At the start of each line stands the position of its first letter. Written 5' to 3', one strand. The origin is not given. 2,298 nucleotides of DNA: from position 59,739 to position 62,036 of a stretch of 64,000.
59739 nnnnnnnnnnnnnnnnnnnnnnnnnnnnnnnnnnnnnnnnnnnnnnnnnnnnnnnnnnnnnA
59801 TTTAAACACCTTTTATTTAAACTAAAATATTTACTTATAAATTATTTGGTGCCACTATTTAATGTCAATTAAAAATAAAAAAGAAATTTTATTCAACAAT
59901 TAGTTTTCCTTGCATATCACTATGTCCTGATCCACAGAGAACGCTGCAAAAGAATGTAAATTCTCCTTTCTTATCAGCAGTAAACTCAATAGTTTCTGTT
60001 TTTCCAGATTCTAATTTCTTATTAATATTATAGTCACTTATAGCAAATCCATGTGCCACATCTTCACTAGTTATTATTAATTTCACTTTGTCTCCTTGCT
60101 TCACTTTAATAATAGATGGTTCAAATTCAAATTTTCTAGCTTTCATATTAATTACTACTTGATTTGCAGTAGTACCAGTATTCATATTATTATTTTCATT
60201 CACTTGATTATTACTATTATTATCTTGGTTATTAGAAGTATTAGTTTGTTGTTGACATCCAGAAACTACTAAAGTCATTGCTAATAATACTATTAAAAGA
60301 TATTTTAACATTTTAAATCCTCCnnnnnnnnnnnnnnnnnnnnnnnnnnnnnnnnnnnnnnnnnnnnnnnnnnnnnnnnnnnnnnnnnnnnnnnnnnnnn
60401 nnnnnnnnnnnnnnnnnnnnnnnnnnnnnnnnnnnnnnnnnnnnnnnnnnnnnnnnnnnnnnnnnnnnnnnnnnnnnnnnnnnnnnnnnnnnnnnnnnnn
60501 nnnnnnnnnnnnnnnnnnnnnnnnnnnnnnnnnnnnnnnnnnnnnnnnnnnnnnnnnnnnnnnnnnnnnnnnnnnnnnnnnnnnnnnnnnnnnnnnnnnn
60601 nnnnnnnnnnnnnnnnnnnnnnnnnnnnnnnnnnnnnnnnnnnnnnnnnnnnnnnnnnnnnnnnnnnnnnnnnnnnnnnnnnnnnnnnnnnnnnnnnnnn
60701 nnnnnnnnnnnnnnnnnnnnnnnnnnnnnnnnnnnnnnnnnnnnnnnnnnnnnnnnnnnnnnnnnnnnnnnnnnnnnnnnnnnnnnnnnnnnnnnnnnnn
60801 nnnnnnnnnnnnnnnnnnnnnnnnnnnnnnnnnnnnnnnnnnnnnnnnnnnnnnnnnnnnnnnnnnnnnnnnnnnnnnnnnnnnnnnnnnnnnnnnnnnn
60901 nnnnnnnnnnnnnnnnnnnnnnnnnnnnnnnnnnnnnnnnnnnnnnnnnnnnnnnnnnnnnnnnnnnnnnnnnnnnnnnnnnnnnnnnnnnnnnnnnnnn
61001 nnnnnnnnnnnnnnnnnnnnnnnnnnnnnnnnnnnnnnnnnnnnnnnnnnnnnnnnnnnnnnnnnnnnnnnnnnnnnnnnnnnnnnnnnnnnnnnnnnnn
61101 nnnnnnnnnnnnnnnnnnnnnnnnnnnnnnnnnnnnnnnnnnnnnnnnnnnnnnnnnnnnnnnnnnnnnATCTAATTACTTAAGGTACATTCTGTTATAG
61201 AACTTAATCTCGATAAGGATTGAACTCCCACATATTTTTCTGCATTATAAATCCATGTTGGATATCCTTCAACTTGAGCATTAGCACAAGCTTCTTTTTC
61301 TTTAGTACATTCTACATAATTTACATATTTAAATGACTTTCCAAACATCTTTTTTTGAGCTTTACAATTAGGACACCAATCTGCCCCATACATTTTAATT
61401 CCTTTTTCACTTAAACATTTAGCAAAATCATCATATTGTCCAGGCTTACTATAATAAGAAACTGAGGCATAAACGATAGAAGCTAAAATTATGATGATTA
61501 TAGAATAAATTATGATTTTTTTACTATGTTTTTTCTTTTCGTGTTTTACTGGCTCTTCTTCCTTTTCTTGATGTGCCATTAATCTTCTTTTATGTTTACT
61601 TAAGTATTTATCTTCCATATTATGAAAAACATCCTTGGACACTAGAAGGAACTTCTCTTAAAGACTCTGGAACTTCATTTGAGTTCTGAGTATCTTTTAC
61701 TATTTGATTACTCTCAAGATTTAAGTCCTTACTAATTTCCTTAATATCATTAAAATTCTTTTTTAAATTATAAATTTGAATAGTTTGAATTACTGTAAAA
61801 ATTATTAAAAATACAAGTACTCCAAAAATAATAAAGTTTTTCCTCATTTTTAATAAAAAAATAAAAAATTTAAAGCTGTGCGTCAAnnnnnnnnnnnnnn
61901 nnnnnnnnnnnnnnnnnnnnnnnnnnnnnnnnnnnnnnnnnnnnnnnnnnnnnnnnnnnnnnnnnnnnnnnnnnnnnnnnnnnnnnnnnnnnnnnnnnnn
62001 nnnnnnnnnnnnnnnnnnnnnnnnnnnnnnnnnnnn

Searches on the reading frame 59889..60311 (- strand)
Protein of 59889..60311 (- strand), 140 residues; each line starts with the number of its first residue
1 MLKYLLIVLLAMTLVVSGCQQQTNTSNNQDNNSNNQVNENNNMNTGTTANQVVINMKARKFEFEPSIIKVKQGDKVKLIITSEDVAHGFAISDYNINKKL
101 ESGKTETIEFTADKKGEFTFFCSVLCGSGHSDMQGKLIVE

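Call 4: search_protein_families(library=pfam, proteins=[window:59889-60311:-], max_evalue=0.1)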
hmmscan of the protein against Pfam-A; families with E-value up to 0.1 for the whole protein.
window:59889-60311:- (140 aa): 7 families
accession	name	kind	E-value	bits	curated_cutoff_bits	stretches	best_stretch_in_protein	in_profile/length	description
PF13473.12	Cupredoxin_1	-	3.4e-16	59.6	27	1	48-139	17-104/104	Cupredoxin-like domain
PF00116.26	COX2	-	1.6e-10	41.4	22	1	53-133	34-113/120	Cytochrome C oxidase subunit II, periplasmic domain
PF00127.26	Copper-bind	-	3.3e-05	24.7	21.2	1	52-140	3-99/99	Copper binding proteins, plastocyanin/azurin family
PF15886.11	CBM39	-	0.0099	16.1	25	0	36-81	33-78/107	Carbohydrate binding domain (family 32)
PF03743.19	TrbI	-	0.012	16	35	1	12-82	113-184/188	Bacterial conjugation TrbI-like protein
PF07172.16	GRP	-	0.028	15.5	30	0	5-44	8-47/90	Glycine rich protein family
PF23509.1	MSMEG_3727_PQQ-assoc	-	0.037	13.9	27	1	36-99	31-92/152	MSMEG_3727, PQQ-associated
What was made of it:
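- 59889..60311 (-): Cupredoxin with a CuA-type C-x3-C-x3-H-x2-M motif (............). Last gene of the second cluster. Pfam Cupredoxin_1 3.4e-16, COX2 1.6e-10 (call 4).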

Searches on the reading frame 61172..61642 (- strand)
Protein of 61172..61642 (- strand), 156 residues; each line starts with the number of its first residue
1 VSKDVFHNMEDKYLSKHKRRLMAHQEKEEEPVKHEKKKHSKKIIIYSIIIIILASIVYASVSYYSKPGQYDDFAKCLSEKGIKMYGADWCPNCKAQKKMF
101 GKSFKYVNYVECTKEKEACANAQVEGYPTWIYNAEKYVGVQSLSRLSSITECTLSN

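Call 4: search_protein_families(library=pfam, proteins=[window:61172-61642:-], max_evalue=0.1)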
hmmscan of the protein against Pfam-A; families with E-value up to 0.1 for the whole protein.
window:61172-61642:- (156 aa): 5 families
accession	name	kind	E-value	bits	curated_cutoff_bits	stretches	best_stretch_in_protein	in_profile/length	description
PF00085.26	Thioredoxin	-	3.1e-05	24.4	23.5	1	85-138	25-89/103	Thioredoxin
PF06781.17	CrgA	-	0.039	14.6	24.8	1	18-66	9-57/89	Cell division protein CrgA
PF23134.2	TRIP4_3rd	-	0.051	14.4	27.7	1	8-43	8-42/54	TRIP4, third domain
PF09889.16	DUF2116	-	0.071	13.5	26.8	0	29-59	26-56/59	Probable treble clef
PF09716.15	ETRAMP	-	0.094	13.2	29.1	0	33-66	43-78/81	Malarial early transcribed membrane protein (ETRAMP)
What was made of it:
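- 61172..61642 (-): Membrane-anchored thioredoxin (WCPNC) directly downstream of the third small gene. Pfam Thioredoxin 3.1e-5 (call 4).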

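Call 5: search_protein_families(library=ncbifam, proteins=[window:61172-61642:-], max_evalue=1)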
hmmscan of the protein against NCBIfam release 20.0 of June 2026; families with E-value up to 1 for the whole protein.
window:61172-61642:- (156 aa): 10 families
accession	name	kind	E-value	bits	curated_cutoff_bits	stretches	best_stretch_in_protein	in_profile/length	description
TIGR02196.1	GlrX_YruB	hypoth_equivalog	0.0003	21.2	88.55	1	82-123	2-41/74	glutaredoxin-like protein, YruB-family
TIGR02200.1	GlrX_actino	hypoth_equivalog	0.0012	19.3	89.5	1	82-121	2-41/77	mycoredoxin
TIGR01126.1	pdi_dom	equivalog_domain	0.014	15.7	107.2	1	84-133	20-78/105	protein disulfide-isomerase domain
TIGR03142.1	cytochro_ccmI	equivalog_domain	0.027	14.8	29.3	1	18-60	70-113/118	c-type cytochrome biogenesis protein CcmI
NF038218.1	IcmG_DotF_IVB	equivalog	0.027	14.2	200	1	23-66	30-74/266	type IVB secretion system protein IcmG/DotF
NF010008.0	PRK13481.1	equivalog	0.03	13.6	270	1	15-66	13-66/269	glycosyltransferase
NF033880.1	Prli42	equivalog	0.031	14.1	27.5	1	42-62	8-28/31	stressosome-associated protein Prli42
NF004285.1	PRK05696.1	equivalog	0.08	12.7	179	1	22-57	1-35/171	flagellar basal body-associated protein FliL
NF006356.0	PRK08578.1-4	equivalog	0.12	11.9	330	1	18-63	9-53/302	preprotein translocase subunit SecF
TIGR01495.1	ETRAMP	paralog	0.18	11.8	32.75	1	33-61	41-69/85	ETRAMP family protein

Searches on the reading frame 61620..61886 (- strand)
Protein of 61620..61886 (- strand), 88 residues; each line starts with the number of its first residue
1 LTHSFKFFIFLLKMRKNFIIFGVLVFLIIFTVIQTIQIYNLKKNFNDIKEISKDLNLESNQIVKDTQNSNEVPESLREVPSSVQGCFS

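Call 4: search_protein_families(library=pfam, proteins=[window:61620-61886:-], max_evalue=0.1)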
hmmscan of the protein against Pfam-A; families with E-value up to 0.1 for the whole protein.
window:61620-61886:- (88 aa): 3 families
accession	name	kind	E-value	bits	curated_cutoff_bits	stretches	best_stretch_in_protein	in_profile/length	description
PF06157.16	DUF973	-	0.0064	16.1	26.4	1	18-56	57-95/309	Protein of unknown function (DUF973)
PF14584.11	DUF4446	-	0.026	15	27.4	1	19-82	5-67/150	Protein of unknown function (DUF4446)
PF24655.1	DUF7645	-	0.036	14.5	27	1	42-64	25-47/62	Domain of unknown function (DUF7645)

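Call 5: search_protein_families(library=ncbifam, proteins=[window:61620-61886:-], max_evalue=1)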
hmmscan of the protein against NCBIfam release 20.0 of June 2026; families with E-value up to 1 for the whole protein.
window:61620-61886:- (88 aa): 4 families
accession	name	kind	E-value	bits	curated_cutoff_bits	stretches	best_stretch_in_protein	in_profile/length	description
NF045996.1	MAG0920_fam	subfamily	0.00013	21.5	43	1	3-69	94-160/232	MAG0920 family protein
TIGR01906.1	integ_TIGR01906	hypoth_equivalog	0.00087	19.2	74.8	1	14-68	1-57/207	TIGR01906 family membrane protein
NF033800.1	quorum_NprX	equivalog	0.014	15.1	75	1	19-42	4-27/43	quorum-signaling peptide NprX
NF033801.3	NprX_fam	subfamily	0.029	14.2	33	1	19-37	4-22/42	NprX family peptide pheromone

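Call 38: find_homologous_proteins(query=window:61623-61847:-, max_evalue=1)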
Query seq(75 aa) (75 aa): 5 proteins with E <= 1 among 5 candidates.
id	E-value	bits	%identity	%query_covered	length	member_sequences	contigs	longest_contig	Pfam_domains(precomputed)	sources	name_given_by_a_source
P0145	6.4e-40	151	100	100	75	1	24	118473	-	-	-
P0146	3.7e-34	133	94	93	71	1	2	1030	-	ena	-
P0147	3.4e-18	83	58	100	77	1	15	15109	-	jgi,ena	-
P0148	1.5e-17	81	57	100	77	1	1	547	-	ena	-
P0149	1.3e-14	71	58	85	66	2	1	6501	-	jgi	-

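Call 40: find_encoding_contigs(protein=P0147, flank=6000, max_places=2)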
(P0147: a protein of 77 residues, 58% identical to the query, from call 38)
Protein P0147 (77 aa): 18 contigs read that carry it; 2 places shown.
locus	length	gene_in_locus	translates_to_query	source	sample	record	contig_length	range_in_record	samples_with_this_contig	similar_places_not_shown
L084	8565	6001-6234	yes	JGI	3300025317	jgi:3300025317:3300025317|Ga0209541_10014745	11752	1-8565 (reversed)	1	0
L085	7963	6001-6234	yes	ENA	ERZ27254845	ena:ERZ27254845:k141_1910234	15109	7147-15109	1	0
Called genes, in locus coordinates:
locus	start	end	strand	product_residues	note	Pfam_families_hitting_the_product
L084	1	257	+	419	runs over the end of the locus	PF26549:Tricorn_N (faint), PF07676:PD40 (faint)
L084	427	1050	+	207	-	PF13485:Peptidase_MA_2 (faint)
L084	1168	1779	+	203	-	PF03848:TehB, PF05724:TPMT (weak), PF13489:Methyltransf_23, PF02353:CMAS, PF13649:Methyltransf_25, PF13847:Methyltransf_31, PF08241:Methyltransf_11, PF08242:Methyltransf_12, +2 more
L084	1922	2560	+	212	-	-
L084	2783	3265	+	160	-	-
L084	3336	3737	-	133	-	-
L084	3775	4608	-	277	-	PF02535:Zip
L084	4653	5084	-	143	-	-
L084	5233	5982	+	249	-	PF13098:Thioredoxin_2 (weak), PF13462:Thioredoxin_4, PF01323:DSBA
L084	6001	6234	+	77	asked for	-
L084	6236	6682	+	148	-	-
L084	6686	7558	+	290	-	-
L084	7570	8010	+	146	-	PF13473:Cupredoxin_1, PF00116:COX2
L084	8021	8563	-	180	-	?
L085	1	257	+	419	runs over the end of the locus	PF26549:Tricorn_N (faint), PF07676:PD40 (faint)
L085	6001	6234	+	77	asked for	-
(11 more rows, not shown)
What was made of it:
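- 61870..62709 (-): DsbA-like thioredoxin-fold protein upstream of the third small gene. Synteny conserved (call 40).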
